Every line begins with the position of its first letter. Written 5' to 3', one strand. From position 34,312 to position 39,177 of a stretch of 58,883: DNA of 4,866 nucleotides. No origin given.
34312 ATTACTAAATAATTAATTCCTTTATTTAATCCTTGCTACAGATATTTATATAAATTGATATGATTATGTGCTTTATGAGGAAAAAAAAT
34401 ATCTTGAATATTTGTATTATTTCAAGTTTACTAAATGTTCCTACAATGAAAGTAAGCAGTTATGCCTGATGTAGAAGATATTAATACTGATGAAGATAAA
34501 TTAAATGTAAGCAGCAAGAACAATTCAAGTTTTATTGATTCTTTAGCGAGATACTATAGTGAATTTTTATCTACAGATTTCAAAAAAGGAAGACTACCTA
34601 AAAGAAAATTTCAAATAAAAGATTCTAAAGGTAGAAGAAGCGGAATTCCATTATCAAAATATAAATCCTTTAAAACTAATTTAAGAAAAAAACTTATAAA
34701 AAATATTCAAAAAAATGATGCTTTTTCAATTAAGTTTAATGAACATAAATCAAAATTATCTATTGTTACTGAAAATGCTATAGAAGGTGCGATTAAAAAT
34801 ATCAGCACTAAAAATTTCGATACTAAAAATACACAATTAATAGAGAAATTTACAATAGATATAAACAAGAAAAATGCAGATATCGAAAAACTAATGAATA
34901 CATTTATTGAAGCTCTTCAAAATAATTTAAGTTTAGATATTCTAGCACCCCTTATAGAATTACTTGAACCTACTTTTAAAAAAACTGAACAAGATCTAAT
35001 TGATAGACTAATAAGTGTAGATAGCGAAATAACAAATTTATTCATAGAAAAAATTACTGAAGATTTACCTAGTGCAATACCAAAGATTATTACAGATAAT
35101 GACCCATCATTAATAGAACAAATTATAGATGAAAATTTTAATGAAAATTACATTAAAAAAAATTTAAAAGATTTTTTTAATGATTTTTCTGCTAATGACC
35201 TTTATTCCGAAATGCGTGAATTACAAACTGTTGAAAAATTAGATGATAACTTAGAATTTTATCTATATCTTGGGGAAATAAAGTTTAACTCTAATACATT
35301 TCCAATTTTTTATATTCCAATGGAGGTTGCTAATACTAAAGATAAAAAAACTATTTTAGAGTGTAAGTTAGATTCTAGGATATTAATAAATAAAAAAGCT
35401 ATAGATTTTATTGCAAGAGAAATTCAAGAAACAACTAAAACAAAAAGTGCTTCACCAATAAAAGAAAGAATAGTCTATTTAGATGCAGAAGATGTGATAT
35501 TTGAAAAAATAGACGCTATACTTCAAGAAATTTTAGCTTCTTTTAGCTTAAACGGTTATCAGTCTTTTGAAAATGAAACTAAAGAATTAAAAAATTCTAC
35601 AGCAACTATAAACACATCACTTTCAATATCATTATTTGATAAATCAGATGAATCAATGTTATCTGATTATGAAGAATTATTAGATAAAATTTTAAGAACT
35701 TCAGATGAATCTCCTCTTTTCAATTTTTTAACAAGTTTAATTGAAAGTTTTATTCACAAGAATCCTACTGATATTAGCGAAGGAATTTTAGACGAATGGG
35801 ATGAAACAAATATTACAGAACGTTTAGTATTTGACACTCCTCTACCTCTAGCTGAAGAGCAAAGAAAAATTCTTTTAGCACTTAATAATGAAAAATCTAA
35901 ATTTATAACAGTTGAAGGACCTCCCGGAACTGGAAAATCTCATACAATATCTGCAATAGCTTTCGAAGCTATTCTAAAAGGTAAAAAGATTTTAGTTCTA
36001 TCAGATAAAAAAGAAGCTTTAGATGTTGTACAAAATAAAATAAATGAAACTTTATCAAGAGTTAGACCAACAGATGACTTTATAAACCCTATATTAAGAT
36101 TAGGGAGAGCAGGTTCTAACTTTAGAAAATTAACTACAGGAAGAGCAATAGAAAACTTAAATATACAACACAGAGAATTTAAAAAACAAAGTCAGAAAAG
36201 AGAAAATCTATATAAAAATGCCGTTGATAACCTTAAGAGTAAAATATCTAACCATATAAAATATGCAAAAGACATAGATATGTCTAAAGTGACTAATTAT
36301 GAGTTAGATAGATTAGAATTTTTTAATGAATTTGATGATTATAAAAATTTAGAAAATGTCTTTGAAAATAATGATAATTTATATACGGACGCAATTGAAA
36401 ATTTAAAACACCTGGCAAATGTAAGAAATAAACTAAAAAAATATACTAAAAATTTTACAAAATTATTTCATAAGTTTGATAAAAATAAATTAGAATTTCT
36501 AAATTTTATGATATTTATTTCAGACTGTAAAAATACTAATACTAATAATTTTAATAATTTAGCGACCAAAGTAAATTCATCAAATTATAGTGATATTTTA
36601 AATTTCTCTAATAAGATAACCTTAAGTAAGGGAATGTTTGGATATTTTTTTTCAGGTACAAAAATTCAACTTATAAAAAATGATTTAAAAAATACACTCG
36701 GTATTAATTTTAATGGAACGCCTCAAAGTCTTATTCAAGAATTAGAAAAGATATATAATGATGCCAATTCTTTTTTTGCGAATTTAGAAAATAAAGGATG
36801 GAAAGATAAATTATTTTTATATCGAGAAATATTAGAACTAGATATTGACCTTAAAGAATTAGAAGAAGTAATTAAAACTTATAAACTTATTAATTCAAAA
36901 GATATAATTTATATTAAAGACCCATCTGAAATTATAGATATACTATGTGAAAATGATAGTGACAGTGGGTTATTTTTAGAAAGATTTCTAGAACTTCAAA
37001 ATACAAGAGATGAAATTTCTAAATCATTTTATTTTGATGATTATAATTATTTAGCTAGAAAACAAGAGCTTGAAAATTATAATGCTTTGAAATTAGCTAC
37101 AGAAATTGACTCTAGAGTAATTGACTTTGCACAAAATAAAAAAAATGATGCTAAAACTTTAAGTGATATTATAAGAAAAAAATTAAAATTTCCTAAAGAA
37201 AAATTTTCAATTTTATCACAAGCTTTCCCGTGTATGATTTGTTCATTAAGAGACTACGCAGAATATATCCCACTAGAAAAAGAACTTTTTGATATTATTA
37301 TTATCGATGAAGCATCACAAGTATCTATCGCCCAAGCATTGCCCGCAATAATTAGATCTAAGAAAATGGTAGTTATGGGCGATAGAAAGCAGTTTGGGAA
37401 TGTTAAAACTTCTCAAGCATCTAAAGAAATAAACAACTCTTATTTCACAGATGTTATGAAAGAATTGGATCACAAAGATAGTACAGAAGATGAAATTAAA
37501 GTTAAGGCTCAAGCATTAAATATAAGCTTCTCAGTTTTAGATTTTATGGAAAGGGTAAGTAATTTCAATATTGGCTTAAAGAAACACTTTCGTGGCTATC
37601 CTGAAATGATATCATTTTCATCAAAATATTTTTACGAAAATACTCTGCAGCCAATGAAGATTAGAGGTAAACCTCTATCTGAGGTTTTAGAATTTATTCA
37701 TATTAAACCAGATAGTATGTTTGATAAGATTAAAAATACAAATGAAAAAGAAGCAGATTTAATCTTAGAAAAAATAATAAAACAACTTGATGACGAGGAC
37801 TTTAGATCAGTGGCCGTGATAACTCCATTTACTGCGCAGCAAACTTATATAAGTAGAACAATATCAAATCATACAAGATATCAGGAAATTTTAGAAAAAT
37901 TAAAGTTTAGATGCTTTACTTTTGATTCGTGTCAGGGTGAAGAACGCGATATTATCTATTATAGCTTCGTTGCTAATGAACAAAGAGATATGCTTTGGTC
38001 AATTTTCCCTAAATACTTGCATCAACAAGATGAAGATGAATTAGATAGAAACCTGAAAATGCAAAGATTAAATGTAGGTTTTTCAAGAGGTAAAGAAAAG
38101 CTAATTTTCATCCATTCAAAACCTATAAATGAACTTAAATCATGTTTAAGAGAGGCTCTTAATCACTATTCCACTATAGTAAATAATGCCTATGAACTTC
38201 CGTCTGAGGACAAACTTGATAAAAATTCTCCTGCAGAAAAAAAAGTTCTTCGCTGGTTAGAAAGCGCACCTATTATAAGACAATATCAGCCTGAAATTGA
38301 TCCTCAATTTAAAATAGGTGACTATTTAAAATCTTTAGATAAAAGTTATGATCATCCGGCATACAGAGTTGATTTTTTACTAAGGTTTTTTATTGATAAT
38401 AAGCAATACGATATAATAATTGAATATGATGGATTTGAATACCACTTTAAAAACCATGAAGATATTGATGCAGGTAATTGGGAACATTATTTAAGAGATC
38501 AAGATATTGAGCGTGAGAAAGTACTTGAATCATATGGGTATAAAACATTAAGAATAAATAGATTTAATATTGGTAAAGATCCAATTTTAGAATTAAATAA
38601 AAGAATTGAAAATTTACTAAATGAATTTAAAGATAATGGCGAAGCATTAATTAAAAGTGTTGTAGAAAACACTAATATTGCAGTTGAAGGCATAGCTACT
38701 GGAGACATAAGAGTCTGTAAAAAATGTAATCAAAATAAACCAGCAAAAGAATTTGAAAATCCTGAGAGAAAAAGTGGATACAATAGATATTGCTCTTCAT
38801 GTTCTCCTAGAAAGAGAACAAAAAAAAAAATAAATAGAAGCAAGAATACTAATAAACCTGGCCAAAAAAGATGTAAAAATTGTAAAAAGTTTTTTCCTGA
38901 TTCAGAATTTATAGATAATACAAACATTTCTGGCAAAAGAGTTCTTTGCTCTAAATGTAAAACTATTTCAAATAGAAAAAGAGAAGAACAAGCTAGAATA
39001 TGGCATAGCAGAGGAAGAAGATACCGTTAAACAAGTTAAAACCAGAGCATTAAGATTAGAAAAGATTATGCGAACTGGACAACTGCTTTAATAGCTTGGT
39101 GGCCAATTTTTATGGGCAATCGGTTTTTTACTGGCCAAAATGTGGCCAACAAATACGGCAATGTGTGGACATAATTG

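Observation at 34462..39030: Island-borne 1,522-aa helicase-nuclease-zinc-ribbon fusion: candidate single-gene anti-phage effector, Hhe/Nhi-like but with divergent termini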

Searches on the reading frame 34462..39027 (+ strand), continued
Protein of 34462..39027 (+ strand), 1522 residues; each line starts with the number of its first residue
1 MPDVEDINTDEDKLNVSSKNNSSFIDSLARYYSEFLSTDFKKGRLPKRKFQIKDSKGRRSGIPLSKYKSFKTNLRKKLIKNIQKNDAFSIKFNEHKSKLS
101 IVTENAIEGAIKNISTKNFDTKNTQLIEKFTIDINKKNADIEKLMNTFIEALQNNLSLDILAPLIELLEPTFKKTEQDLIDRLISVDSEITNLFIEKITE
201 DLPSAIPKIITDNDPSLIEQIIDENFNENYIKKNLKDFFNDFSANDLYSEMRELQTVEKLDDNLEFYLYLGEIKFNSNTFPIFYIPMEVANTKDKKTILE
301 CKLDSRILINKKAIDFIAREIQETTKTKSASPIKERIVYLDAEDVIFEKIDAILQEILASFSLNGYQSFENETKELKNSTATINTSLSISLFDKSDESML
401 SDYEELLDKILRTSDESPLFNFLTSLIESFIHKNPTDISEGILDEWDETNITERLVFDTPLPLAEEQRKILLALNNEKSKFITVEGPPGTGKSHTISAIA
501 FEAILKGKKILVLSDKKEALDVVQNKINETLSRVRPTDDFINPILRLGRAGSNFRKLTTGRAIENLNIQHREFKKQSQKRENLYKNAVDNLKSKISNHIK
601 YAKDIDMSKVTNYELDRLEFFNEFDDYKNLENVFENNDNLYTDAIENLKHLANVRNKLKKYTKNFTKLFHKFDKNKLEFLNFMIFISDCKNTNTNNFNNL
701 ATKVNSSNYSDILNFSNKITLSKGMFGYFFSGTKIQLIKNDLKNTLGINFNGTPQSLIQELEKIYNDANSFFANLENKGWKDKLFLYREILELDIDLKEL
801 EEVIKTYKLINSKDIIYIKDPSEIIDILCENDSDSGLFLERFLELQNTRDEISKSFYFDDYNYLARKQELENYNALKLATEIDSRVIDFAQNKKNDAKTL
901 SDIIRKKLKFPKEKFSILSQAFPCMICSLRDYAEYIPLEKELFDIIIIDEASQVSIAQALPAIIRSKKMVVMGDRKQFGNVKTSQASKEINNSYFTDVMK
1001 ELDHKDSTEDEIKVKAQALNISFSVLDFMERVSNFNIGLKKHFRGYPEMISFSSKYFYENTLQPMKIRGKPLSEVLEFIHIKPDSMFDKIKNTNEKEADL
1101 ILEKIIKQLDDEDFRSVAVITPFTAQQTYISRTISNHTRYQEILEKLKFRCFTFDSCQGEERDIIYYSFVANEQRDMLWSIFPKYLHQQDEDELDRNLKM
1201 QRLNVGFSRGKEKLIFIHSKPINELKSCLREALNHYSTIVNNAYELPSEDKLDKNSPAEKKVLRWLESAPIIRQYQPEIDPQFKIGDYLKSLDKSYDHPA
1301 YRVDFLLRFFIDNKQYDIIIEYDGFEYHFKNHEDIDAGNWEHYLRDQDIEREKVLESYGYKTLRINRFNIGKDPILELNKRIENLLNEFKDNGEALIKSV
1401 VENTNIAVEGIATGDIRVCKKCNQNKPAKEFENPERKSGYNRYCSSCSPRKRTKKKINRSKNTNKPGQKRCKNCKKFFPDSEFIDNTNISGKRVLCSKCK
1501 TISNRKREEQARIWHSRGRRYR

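Call 64: find_encoding_contigs(protein=P0106, flank=8000, max_places=1)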
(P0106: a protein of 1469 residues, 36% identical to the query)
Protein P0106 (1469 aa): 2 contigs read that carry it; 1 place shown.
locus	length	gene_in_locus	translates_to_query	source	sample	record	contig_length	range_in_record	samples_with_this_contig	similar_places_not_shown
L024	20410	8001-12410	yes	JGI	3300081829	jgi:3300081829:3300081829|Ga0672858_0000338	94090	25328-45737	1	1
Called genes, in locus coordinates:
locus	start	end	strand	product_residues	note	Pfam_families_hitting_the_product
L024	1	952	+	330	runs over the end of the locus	PF03401:TctC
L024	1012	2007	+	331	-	PF02900:LigB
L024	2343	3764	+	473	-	PF01523:PmbA_TldD_1st, PF19290:PmbA_TldD_2nd, PF19289:PmbA_TldD_3rd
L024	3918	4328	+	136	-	PF01124:MAPEG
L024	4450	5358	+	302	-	PF00135:COesterase, PF20434:BD-FAE, PF12146:Hydrolase_4 (faint), PF07859:Abhydrolase_3, PF00326:Peptidase_S9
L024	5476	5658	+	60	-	PF07362:CcdA (weak)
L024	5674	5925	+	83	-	PF07362:CcdA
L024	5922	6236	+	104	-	PF01845:CcdB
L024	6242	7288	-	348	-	-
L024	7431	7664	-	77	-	-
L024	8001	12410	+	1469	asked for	PF13245:AAA_19 (faint), PF13086:AAA_11, PF13604:AAA_30 (faint), PF13086:AAA_11 (weak), PF13087:AAA_12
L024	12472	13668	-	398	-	PF07690:MFS_1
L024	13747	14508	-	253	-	PF01553:Acyltransferase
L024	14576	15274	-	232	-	PF02698:DUF218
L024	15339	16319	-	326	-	-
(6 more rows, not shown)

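Call 65: find_encoding_contigs(protein=P0119, flank=8000, max_places=1)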
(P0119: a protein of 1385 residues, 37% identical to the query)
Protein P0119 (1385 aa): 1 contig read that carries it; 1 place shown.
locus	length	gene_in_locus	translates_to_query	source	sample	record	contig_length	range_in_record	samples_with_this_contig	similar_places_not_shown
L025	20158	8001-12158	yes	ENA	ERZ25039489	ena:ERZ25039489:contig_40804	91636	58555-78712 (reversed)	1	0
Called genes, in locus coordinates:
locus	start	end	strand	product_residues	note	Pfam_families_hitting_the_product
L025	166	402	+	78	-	PF02586:SRAP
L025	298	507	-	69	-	-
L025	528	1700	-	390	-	PF00589:Phage_integrase (weak)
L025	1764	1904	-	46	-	-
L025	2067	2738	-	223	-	-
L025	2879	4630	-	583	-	-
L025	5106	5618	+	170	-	-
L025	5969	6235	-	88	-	-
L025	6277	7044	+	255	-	-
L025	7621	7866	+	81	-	-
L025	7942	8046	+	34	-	-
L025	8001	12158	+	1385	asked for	PF13086:AAA_11 (weak), PF13245:AAA_19 (faint), PF13604:AAA_30 (faint), PF13086:AAA_11 (weak), PF13087:AAA_12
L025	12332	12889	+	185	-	PF00474:SSF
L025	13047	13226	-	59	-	-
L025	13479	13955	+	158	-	PF03449:GreA_GreB_N, PF01272:GreA_GreB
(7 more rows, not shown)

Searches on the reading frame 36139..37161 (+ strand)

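Call 82: search_protein_families(library=pfam, proteins=[window:36139-37161:+], max_evalue=10)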
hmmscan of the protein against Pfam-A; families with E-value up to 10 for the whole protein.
window:36139-37161:+ (341 aa): 1 family
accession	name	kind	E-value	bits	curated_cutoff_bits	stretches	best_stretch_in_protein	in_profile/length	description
PF14966.11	DNA_repr_REX1B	-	0.36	11.9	24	1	280-317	3-39/94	DNA repair REX1-B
